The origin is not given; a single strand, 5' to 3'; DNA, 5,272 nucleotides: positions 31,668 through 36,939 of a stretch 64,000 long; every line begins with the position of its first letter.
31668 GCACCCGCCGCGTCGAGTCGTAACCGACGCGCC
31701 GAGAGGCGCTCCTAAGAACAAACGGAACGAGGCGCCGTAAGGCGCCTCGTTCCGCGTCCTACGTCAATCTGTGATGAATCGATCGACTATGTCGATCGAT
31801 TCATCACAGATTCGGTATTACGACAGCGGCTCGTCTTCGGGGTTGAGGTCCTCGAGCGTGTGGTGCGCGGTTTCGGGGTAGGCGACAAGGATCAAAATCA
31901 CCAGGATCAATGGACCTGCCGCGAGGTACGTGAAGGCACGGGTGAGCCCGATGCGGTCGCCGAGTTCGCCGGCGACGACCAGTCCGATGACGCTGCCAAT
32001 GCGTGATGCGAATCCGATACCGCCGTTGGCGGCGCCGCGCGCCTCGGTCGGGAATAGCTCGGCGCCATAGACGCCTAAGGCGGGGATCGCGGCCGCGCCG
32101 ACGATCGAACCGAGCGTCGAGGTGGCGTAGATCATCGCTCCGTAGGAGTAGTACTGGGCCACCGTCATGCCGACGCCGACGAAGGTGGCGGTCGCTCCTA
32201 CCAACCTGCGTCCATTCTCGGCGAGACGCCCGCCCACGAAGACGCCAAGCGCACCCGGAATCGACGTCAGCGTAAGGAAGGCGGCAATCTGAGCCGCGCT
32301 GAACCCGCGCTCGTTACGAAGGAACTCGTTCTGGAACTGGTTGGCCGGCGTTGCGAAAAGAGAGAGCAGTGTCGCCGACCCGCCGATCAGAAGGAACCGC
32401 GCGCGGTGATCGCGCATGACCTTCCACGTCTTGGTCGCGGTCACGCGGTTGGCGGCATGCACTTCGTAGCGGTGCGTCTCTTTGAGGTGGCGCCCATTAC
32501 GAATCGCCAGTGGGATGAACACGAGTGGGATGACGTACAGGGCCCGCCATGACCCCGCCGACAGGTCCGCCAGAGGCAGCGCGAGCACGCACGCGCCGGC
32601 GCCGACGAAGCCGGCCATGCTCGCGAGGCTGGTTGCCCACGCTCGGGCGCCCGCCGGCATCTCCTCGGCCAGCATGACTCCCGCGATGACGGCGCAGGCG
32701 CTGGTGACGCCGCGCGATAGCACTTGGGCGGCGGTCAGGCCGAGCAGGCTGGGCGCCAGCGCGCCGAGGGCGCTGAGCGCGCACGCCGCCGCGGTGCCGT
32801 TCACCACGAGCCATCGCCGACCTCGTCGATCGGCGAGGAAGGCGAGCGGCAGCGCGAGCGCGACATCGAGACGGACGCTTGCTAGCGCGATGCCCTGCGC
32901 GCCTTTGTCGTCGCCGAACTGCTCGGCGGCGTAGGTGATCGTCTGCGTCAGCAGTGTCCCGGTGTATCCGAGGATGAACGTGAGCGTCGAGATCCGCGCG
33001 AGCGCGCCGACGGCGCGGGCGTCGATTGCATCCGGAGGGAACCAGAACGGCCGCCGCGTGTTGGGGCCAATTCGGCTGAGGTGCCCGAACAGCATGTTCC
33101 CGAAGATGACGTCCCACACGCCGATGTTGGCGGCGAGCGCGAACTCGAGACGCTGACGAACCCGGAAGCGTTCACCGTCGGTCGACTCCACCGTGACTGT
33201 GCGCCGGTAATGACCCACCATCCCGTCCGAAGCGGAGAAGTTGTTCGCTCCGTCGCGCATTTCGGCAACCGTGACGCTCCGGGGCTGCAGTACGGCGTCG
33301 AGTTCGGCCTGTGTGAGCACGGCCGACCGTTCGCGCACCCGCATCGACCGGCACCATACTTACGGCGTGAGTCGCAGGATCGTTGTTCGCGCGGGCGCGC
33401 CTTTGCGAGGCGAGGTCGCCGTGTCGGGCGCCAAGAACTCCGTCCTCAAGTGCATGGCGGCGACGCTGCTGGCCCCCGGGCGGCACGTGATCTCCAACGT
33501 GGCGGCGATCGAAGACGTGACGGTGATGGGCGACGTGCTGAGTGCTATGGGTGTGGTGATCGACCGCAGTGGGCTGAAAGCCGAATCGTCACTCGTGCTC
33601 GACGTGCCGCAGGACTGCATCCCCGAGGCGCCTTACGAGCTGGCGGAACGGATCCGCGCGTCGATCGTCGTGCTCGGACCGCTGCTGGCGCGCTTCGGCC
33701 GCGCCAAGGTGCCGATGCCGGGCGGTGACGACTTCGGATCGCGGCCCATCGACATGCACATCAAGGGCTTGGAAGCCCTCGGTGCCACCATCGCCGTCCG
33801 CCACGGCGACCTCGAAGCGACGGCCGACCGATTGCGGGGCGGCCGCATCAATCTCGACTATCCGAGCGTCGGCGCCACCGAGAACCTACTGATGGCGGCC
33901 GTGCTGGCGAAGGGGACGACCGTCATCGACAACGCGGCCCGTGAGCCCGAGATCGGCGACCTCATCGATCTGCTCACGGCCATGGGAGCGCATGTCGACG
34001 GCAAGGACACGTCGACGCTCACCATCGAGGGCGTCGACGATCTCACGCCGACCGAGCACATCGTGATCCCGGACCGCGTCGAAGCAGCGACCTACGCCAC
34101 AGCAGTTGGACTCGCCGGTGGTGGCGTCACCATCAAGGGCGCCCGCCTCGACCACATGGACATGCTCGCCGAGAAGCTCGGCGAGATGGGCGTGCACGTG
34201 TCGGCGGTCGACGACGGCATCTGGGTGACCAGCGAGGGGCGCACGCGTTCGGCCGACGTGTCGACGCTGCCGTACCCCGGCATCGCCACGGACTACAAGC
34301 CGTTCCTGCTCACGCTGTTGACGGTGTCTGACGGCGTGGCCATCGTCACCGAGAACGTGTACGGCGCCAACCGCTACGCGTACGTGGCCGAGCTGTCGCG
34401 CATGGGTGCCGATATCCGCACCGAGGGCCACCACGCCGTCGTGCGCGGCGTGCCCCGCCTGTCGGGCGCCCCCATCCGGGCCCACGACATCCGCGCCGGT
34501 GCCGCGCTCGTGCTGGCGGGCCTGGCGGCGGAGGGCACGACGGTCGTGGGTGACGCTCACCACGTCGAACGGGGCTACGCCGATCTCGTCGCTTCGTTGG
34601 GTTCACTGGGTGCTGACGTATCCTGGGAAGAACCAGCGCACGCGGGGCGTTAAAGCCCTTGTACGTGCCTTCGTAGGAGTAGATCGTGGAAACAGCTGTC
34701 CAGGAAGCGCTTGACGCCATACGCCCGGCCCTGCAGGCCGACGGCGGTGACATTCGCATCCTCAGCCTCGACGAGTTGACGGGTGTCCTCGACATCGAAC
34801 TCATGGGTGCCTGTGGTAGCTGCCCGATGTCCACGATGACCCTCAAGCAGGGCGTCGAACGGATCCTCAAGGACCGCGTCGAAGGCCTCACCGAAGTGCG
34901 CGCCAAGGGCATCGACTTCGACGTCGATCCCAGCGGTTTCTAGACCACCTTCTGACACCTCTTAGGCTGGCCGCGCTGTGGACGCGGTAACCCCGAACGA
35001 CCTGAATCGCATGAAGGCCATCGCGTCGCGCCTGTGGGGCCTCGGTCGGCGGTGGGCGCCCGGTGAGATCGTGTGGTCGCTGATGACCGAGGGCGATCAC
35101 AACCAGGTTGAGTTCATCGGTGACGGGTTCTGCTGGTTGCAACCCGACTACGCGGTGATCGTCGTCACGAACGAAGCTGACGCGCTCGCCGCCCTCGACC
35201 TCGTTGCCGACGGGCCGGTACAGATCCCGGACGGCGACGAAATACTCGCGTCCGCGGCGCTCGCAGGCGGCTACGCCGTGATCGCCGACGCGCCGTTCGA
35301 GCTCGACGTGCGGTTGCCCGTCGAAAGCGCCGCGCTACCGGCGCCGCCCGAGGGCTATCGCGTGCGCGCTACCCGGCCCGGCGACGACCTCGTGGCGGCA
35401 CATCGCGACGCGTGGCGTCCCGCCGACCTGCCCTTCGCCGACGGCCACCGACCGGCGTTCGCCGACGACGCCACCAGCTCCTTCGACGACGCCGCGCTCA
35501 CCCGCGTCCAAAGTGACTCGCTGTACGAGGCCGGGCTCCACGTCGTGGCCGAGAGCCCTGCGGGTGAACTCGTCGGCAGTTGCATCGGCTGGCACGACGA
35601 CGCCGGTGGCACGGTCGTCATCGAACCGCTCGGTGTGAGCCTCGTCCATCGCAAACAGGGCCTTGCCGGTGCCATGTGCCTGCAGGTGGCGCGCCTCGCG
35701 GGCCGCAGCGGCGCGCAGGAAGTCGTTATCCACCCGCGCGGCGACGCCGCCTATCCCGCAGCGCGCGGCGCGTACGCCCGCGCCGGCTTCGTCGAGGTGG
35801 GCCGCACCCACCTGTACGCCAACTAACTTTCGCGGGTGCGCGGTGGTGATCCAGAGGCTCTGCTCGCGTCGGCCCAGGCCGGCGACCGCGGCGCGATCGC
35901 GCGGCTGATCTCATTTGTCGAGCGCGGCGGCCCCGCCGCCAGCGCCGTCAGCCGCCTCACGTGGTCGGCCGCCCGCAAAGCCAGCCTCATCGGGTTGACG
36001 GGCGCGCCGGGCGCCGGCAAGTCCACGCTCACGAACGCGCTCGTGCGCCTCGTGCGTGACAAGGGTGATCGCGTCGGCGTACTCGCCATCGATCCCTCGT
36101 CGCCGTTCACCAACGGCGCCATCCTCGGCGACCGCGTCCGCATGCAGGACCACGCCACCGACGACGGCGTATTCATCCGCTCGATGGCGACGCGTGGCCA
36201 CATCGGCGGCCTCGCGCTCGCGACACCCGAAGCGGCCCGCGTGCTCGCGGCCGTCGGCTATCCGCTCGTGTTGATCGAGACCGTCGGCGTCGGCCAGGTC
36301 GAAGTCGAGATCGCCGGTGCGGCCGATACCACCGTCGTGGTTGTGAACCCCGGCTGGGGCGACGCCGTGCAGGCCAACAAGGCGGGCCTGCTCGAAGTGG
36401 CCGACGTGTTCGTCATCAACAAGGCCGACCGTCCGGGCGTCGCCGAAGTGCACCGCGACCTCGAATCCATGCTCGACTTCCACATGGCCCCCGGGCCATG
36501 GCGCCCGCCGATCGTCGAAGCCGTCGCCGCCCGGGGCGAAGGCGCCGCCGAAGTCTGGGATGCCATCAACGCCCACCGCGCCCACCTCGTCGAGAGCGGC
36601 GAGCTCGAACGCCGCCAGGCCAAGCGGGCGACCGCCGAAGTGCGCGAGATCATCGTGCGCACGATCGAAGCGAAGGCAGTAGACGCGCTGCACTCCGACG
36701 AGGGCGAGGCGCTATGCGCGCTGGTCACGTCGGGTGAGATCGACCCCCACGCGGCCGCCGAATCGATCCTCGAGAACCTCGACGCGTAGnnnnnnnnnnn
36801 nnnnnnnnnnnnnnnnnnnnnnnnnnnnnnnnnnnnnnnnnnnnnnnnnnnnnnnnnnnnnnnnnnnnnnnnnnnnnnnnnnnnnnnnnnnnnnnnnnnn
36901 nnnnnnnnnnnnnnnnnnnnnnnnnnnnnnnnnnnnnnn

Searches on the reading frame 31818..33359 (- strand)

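Call 68: search_protein_families(library=pfam, proteins=[window:31818-33359:-], max_evalue=0.00001)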
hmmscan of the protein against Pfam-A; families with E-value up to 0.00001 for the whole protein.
window:31818-33359:- (513 aa): 1 family
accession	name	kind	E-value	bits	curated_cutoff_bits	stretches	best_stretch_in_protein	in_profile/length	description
PF07690.21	MFS_1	-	1e-27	97.4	33.4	2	345-500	21-178/347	Major Facilitator Superfamily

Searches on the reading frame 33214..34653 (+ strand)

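Call 68: search_protein_families(library=pfam, proteins=[window:33214-34653:+], max_evalue=0.00001)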
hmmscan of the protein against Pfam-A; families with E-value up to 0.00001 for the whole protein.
window:33214-34653:+ (479 aa): 1 family
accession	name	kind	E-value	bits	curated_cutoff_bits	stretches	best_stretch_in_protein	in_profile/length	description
PF00275.25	EPSP_synthase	-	1.1e-88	298.2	22.8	1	59-460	2-415/417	EPSP synthase (3-phosphoshikimate 1-carboxyvinyltransferase)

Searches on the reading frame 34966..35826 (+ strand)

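Call 68: search_protein_families(library=pfam, proteins=[window:34966-35826:+], max_evalue=0.00001)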
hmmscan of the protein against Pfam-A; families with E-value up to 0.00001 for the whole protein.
window:34966-35826:+ (286 aa): 1 family
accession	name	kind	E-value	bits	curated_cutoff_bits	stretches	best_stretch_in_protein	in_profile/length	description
PF00583.31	Acetyltransf_1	-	5.4e-07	30.3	20.7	1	168-275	11-116/116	Acetyltransferase (GNAT) family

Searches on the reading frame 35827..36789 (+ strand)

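Call 68: search_protein_families(library=pfam, proteins=[window:35827-36789:+], max_evalue=0.00001)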
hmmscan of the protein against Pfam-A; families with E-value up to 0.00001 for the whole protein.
window:35827-36789:+ (320 aa): 2 families
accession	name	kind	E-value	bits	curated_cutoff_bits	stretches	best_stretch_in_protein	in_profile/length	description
PF03308.22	MeaB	-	6.7e-85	284.8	23.1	1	25-285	2-269/273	Methylmalonyl Co-A mutase-associated GTPase MeaB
PF02492.25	cobW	-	7.5e-06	26.1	20.7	0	55-213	3-166/180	CobW/HypB/UreG, nucleotide-binding domain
